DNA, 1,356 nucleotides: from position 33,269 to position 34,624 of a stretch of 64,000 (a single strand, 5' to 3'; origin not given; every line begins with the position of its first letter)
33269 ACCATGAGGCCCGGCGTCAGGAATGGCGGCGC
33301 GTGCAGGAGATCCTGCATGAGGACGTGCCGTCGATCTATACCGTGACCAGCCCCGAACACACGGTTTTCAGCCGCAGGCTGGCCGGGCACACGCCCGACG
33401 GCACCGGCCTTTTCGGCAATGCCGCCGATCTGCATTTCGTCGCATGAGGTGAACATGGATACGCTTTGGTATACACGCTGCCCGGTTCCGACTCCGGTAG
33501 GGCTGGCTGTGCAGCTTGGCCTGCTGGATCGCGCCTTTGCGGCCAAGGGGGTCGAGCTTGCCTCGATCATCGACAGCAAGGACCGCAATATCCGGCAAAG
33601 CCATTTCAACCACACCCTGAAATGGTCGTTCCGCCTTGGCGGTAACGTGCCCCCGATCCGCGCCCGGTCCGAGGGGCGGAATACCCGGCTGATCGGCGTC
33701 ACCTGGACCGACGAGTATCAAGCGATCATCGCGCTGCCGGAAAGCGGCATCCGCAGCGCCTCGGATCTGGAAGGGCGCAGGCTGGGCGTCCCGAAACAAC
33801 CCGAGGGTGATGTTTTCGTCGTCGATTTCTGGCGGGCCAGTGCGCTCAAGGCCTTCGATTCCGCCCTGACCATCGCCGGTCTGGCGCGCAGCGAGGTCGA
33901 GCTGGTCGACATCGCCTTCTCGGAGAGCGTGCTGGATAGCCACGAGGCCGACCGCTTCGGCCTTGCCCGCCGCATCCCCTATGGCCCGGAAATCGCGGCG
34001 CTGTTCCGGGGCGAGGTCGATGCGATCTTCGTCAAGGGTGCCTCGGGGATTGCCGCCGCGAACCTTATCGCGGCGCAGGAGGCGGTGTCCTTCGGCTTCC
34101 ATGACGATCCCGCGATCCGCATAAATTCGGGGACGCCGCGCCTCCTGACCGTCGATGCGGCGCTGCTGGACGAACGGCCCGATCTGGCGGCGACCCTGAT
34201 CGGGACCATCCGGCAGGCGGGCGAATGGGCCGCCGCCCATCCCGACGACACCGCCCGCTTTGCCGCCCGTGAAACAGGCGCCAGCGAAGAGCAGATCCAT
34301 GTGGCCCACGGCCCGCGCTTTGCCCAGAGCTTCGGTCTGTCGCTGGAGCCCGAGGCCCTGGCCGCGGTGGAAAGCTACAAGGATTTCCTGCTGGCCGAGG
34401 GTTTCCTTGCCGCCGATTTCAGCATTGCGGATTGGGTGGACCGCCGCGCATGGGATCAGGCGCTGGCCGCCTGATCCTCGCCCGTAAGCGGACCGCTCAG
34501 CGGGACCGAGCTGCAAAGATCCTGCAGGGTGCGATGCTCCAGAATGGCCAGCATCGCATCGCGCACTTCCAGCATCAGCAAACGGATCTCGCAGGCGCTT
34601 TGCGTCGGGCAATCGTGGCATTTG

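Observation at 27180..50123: ~23 kb organosulfur-scavenging supercluster with multiplied 4S-like (DszA/B/C-type) enzymes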

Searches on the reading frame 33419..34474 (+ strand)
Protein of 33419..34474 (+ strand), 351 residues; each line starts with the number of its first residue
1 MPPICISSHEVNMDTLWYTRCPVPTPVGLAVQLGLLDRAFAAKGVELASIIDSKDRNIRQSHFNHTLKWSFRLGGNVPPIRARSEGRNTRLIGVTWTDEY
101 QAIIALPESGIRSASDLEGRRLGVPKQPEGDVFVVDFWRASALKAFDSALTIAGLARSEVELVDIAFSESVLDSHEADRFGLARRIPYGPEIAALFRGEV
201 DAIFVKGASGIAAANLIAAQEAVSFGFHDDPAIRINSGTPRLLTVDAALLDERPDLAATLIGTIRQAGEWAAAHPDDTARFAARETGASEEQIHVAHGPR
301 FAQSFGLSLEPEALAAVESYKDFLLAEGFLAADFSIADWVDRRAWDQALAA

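Call 4: search_protein_families(library=pfam, proteins=[window:33419-34474:+])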
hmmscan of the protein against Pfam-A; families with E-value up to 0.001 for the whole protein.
window:33419-34474:+ (351 aa): 2 families
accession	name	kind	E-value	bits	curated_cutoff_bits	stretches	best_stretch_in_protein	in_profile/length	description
PF09084.16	NMT1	-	2.2e-08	34.7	20.5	1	81-140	55-114/216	NMT1/THI5 like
PF16868.10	NMT1_3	-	0.0005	20.2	27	0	87-127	80-119/289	NMT1-like family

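Call 6: search_protein_families(library=ncbifam, proteins=[window:33419-34474:+], max_evalue=0.00001)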
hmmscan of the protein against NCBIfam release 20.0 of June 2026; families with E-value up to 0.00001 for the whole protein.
window:33419-34474:+ (351 aa): 1 family
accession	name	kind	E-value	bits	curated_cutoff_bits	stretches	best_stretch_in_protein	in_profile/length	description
TIGR01728.1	SsuA_fam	subfamily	1.2e-16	60.8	163.5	1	193-343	144-287/290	aliphatic sulfonate ABC transporter substrate-binding protein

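Call 9: search_solved_structures(query=window:33455-34471:+, max_evalue=0.01, show_alignments=2)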
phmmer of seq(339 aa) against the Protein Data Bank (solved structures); distinct sequences matched with E-value up to 0.01: 3.
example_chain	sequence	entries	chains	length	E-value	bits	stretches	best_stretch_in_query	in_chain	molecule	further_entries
2de2_A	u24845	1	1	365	3e-19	72.4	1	2-328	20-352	DIBENZOTHIOPHENE DESULFURIZATION ENZYME B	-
2de3_A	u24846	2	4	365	1.1e-17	67.3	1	2-328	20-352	DIBENZOTHIOPHENE DESULFURIZATION ENZYME B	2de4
8pra_A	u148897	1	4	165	0.009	18.3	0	49-67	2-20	Cell surface protein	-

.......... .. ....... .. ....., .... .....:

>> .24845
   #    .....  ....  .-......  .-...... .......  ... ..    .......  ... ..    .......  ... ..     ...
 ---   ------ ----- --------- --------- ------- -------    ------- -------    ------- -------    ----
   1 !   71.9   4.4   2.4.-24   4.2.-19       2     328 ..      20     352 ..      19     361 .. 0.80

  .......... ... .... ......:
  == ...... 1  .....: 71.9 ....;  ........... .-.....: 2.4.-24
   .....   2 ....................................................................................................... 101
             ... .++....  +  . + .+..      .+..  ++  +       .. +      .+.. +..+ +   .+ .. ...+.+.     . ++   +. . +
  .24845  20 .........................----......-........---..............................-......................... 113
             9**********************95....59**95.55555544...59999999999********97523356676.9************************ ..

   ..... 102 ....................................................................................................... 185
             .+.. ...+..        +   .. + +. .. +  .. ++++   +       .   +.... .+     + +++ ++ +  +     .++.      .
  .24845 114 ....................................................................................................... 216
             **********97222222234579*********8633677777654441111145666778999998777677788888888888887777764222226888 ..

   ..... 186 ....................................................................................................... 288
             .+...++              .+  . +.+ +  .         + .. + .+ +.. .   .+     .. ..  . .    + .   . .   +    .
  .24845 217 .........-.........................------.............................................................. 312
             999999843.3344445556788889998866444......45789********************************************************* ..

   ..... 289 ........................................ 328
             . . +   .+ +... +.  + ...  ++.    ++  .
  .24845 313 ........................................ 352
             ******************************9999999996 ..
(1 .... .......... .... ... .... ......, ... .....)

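Call 15: find_homologous_proteins(query=window:33455-34471:+, max_evalue=0.00001)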
Query seq(339 aa) (339 aa): 688 proteins with E <= 0.00001 among 8000 candidates; the best 120 are listed.
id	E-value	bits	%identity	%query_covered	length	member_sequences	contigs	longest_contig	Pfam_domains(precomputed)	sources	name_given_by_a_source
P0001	1.2e-214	730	98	100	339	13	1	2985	PF09084.17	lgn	-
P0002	4.9e-197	672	88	100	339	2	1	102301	PF09084.17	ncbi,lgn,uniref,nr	ncbi:ABC transporter substrate-binding protein [Paracoccus laeviglucosivorans]|uniref:ABC-type nitra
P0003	4.3e-175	600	79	99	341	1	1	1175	PF09084.17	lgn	-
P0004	2.0e-172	591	79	100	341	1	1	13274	PF09084.17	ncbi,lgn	-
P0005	2.8e-169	580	78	100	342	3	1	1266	PF09084.17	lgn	-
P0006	5.8e-169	579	76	99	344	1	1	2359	PF09084.17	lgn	-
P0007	1.2e-166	572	75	99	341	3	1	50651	PF09084.17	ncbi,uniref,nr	ncbi:ABC transporter substrate-binding protein [Paenirhodobacter populi]|uniref:ABC transporter subs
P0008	2.2e-166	571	75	98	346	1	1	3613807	PF09084.17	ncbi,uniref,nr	ncbi:ABC transporter substrate-binding protein [Paracoccus aminophilus]|uniref:2'-hydroxybiphenyl-2-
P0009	7.0e-165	566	76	98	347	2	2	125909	PF09084.17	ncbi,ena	-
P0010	4.2e-138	478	67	97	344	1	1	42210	PF09084.17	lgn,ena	-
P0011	1.3e-135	470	64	99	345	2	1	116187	PF09084.17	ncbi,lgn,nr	ncbi:MAG: ABC transporter substrate-binding protein [Mesorhizobium sp.]|nr:MAG: ABC transporter subs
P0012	2.3e-135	469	64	99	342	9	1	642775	PF09084.17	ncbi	-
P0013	4.8e-135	468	64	98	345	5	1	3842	PF09084.17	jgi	jgi:ABC-type nitrate/sulfonate/bicarbonate transport system substrate-binding protein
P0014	2.0e-134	466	64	99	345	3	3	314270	PF09084.17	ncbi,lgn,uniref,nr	ncbi:ABC-type nitrate/sulfonate/bicarbonate transport system substrate-binding protein [Pseudochelat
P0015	5.6e-134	464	63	100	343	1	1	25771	PF09084.17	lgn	-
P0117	6.5e-128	444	62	97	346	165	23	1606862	PF09084.17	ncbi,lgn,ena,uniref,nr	ncbi:ABC transporter substrate-binding protein [Sinorhizobium meliloti]|uniref:ABC transporter subst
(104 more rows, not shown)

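Call 16: find_encoding_contigs(protein=P0002, flank=10000, max_places=2)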
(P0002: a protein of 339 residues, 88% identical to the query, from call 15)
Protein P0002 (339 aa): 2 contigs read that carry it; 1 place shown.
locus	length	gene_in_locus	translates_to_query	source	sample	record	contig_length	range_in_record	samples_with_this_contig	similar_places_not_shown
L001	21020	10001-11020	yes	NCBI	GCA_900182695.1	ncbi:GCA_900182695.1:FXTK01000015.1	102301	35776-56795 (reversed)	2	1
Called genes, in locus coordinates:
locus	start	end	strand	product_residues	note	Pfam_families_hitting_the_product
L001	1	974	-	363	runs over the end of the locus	PF00487:FA_desaturase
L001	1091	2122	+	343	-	PF00356:LacI, PF13407:Peripla_BP_4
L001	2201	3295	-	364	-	PF00724:Oxidored_FMN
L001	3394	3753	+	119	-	PF01638:HxlR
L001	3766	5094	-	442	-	PF00296:Bac_luciferase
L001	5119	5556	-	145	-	-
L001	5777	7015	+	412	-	PF02770:Acyl-CoA_dh_M, PF08028:Acyl-CoA_dh_2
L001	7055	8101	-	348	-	PF00248:Aldo_ket_red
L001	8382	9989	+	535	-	PF00496:SBP_bac_5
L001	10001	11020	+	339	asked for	PF09084:NMT1 (weak)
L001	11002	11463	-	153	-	PF02082:Rrf2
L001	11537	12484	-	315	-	PF00005:ABC_tran, PF13304:AAA_21 (faint), PF08352:oligo_HPY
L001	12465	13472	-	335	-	PF00005:ABC_tran, PF08352:oligo_HPY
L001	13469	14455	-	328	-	PF12911:OppC_N (weak), PF00528:BPD_transp_1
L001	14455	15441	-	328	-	PF19300:BPD_transp_1_N (weak), PF00528:BPD_transp_1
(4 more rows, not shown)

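Call 17: find_encoding_contigs(protein=P0117, flank=10000, max_places=2)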
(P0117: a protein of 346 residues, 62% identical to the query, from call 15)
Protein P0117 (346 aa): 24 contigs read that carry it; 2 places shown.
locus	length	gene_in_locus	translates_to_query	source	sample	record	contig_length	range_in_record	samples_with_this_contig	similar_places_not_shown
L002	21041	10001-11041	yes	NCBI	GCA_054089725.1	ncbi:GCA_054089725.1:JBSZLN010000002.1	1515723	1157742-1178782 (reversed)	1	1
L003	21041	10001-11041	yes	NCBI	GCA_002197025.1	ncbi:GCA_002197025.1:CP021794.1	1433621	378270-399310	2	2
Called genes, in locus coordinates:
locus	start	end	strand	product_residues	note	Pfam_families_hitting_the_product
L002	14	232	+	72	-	-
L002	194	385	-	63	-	-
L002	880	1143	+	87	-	-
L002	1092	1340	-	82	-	PF08028:Acyl-CoA_dh_2 (weak)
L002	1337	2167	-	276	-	PF02770:Acyl-CoA_dh_M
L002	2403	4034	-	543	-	PF00496:SBP_bac_5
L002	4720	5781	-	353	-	PF00248:Aldo_ket_red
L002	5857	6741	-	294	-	PF00005:ABC_tran, PF13304:AAA_21 (faint), PF08352:oligo_HPY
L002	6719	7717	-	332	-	PF00005:ABC_tran, PF02463:SMC_N (weak), PF13304:AAA_21 (faint), PF08352:oligo_HPY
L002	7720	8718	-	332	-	PF12911:OppC_N (weak), PF00528:BPD_transp_1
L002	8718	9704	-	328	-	PF19300:BPD_transp_1_N (weak), PF00528:BPD_transp_1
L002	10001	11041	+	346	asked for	PF09084:NMT1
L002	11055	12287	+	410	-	PF02771:Acyl-CoA_dh_N, PF02770:Acyl-CoA_dh_M, PF00441:Acyl-CoA_dh_1, PF08028:Acyl-CoA_dh_2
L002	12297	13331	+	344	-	PF09084:NMT1 (weak)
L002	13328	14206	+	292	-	PF01370:Epimerase (faint), PF05368:NmrA, PF13460:NAD_binding_10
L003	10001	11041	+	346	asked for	PF09084:NMT1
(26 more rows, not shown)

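Call 38: find_related_loci(query=A1, collection=genome_contigs, flank=10000)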
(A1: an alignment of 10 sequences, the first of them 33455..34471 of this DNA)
Query A1 (339 aa) in genome_contigs; peptide patterns used: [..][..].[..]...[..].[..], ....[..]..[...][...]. (x = any residue, [..] = any of these).
599 stretches matched a pattern (row limit reached: there are more); 538 encode a relative of the query (tblastn E <= 1e-3); the best 80 are kept; 80 distinct loci.
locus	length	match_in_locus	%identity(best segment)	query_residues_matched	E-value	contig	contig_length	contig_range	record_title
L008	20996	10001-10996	64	1-334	5e-139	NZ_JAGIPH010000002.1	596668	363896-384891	Neorhizobium galegae strain DS1499 Ga0451188_02, whole genome shotgun sequence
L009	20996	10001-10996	64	1-334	1e-138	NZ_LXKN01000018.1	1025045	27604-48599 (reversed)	Rhizobium sp. AC27/96 AS1I6_2, whole genome shotgun sequence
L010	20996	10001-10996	63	1-334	2e-138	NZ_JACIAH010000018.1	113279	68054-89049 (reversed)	Rhizobium sp. BK399 Ga0365290_18, whole genome shotgun sequence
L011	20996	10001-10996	64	1-334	4e-138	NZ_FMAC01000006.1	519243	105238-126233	Rhizobium hainanense strain CCBAU 57015, whole genome shotgun sequence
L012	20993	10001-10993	64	1-333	8e-138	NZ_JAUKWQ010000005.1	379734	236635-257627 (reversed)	Rhizobium oryzicola strain 05753 NODE_5_length_379734_cov_21.047017, whole genome shotgun sequence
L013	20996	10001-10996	64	1-334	9e-138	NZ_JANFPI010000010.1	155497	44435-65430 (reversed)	Ectorhizobium quercum strain BDR2-2 Scaffold9_1, whole genome shotgun sequence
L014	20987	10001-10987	64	4-334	2e-137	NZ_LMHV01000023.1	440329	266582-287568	Rhizobium sp. Root708 contig_3, whole genome shotgun sequence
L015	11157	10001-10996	64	1-334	2e-137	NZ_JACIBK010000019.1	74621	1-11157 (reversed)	Rhizobium sp. BK650 Ga0365323_19, whole genome shotgun sequence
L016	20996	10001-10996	63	1-334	7e-137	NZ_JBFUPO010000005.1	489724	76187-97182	Mesorhizobium sp. RCC_202 NODE_5_length_489724_cov_164.934714, whole genome shotgun sequence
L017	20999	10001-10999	63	4-335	1e-136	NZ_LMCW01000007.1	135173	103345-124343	Rhizobium sp. Root1203 contig_15, whole genome shotgun sequence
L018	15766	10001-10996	62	1-334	4e-136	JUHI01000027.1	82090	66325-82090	Rhizobium tropici strain PTD1 EX06DRAFT_scaffold00027.27_C, whole genome shotgun sequence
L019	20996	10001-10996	63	1-334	3e-136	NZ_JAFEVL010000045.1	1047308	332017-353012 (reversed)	Rhizobium lusitanum strain Opo-234 NODE_1_length_1047308_cov_57.001542, whole genome shotgun sequence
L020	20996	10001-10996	64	1-334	1e-135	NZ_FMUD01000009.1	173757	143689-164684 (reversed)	Agrobacterium sp. DSM 25558 isolate DSM25558, whole genome shotgun sequence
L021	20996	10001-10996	63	1-334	5e-136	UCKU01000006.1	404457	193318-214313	Rhizobiales bacterium isolate AFS095166 genome assembly, contig: contig_6, whole genome shotgun sequence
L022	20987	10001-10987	63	4-334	2e-135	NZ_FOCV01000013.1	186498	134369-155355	Rhizobium tibeticum strain CGMCC 1.7071, whole genome shotgun sequence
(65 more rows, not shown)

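Call 75: search_dna_similar(query=window:33455-34471:+, collection=plasmids, mode=protein, max_rows=25, rows=spread)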
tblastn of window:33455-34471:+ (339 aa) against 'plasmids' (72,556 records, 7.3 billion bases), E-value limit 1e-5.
Records with a match: 93; places in all: 163; records where one place covers at least 80% of the query: 92.
Best place of each record, by identity: 60-80% 68; <60% 25.
By first word of the organism name: Sinorhizobium 49; Rhizobium 22; Ensifer 5; Shinella 3; Neorhizobium 2; Burkholderia 2; Mesorhizobium 1; Agrobacterium 1; Allorhizobium 1; Variovorax 1; and 6 more.
By predicted mobility (MOB-suite, as given by PLSDB): conjugative 60; non-mobilizable 30; mobilizable 3.
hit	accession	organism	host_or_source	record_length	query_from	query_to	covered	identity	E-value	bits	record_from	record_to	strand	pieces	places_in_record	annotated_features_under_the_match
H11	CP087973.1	Rhizobium sp. RCAM05350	cell culture,fouling of walls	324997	1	334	99%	64.2%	4e-107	415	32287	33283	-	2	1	none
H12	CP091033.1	Sinorhizobium sp. B11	soybean,TY,soil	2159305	1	334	99%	63.0%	5e-126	404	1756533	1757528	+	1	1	ABC transporter substrate-binding protein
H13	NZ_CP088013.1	Rhizobium sp. T136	Melilotus albus,Cell culture,root nodule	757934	1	334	99%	62.4%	2e-124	400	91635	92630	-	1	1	ABC transporter substrate-binding protein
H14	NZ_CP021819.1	Sinorhizobium meliloti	Medicago truncatula,Single Cell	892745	1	333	98%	62.3%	9e-124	398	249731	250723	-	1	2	ABC transporter substrate-binding protein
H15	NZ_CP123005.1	Sinorhizobium meliloti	Medicago sativa,cell culture,nodules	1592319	1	333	98%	62.0%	4e-123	396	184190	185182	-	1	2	none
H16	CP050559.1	Sinorhizobium meliloti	Melilotus officinalis,cell culture,root ...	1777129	1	333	98%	62.0%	5e-123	396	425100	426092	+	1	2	ABC transporter substrate-binding protein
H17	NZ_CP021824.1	Sinorhizobium meliloti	Medicago truncatula,Single Cell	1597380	1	333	98%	62.0%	7e-123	395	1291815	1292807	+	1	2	none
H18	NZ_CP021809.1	Sinorhizobium meliloti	Medicago sativa,Single Cell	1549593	1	333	98%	62.0%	1e-122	395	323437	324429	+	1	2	none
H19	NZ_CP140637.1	Rhizobium indigoferae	Indigofera amblyantha,Pure culture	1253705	1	331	98%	62.3%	2e-124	400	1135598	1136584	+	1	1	record has no annotation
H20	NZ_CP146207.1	Sinorhizobium meliloti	-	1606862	1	333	98%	61.7%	2e-122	394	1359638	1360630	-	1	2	none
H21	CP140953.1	Sinorhizobium meliloti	Medicago lupulina,whole organism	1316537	1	333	98%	61.7%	2e-122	394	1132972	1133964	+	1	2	ABC transporter substrate-binding protein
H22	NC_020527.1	Sinorhizobium meliloti 2011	-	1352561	1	333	98%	61.7%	9e-122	392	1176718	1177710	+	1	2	none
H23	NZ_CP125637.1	Rhizobium leguminosarum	Phaseolus vulgaris,Pure culture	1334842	1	331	98%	62.0%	5e-124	399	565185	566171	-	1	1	record has no annotation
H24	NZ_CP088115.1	Sinorhizobium meliloti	cell culture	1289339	1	333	98%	61.4%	6e-122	393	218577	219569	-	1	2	none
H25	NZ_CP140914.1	Sinorhizobium medicae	Medicago lupulina,whole organism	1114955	1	333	98%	61.4%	7e-122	392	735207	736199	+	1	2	record has no annotation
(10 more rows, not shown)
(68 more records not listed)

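Call 76: get_annotated_region(hit=H22, flank=11000)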
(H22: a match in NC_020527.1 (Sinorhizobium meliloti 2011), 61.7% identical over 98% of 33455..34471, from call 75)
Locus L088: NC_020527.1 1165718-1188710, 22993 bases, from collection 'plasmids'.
description: Sinorhizobium meliloti 2011 plasmid pSymA, complete sequence
organism: Sinorhizobium meliloti 2011 (NCBI taxid 1286640)
taxonomy: Bacteria; Pseudomonadota; Alphaproteobacteria; Hyphomicrobiales; Rhizobiaceae; Sinorhizobium; Sinorhizobium meliloti; Sinorhizobium meliloti 2011
host: -; source: -; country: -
typing (MOB-suite, as given by PLSDB): conjugative; relaxase MOBQ; mating-pair formation MPF_T
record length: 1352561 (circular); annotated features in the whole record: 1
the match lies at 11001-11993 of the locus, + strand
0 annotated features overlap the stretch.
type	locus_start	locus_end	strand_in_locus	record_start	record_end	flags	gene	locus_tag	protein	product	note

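Call 78: get_annotated_region(hit=H21, flank=11000)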
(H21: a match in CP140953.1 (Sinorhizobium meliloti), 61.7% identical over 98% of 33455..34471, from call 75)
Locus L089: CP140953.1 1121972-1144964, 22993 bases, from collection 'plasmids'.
description: Sinorhizobium meliloti strain ml47 plasmid pSymA, complete sequence
organism: Sinorhizobium meliloti (NCBI taxid 382)
taxonomy: Bacteria; Pseudomonadota; Alphaproteobacteria; Hyphomicrobiales; Rhizobiaceae; Sinorhizobium; Sinorhizobium meliloti
host: -; source: Medicago lupulina,whole organism; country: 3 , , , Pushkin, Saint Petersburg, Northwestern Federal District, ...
typing (MOB-suite, as given by PLSDB): conjugative; relaxase MOBQ; mating-pair formation MPF_T
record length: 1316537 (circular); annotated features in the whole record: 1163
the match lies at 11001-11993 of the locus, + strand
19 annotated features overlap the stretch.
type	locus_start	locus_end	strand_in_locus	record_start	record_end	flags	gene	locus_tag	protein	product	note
CDS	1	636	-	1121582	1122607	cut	-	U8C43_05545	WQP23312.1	sulfate ABC transporter substrate-binding protein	-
CDS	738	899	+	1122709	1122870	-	-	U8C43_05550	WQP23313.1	hypothetical protein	-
CDS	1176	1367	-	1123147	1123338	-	-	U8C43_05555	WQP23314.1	CsbD family protein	-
CDS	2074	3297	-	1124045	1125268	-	-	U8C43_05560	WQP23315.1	acyl-CoA dehydrogenase family protein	-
CDS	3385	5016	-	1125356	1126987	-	-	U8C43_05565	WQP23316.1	ABC transporter substrate-binding protein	-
CDS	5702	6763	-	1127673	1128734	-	-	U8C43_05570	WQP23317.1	aldo/keto reductase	-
CDS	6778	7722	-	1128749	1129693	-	-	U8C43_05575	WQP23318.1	oligopeptide/dipeptide ABC transporter ATP-binding protein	-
CDS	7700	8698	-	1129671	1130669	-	-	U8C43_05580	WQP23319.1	ABC transporter ATP-binding protein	-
CDS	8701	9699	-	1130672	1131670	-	-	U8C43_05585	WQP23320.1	ABC transporter permease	-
CDS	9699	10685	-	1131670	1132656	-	-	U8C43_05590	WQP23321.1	ABC transporter permease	-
CDS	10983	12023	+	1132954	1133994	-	-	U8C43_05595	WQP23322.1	ABC transporter substrate-binding protein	-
CDS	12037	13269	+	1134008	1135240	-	-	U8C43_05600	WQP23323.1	acyl-CoA dehydrogenase family protein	-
CDS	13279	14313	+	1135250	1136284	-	-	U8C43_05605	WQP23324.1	ABC transporter substrate-binding protein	-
CDS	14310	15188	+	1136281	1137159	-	-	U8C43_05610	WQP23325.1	NmrA family NAD(P)-binding protein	-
CDS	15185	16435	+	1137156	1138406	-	-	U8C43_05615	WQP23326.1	FAD-dependent monooxygenase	-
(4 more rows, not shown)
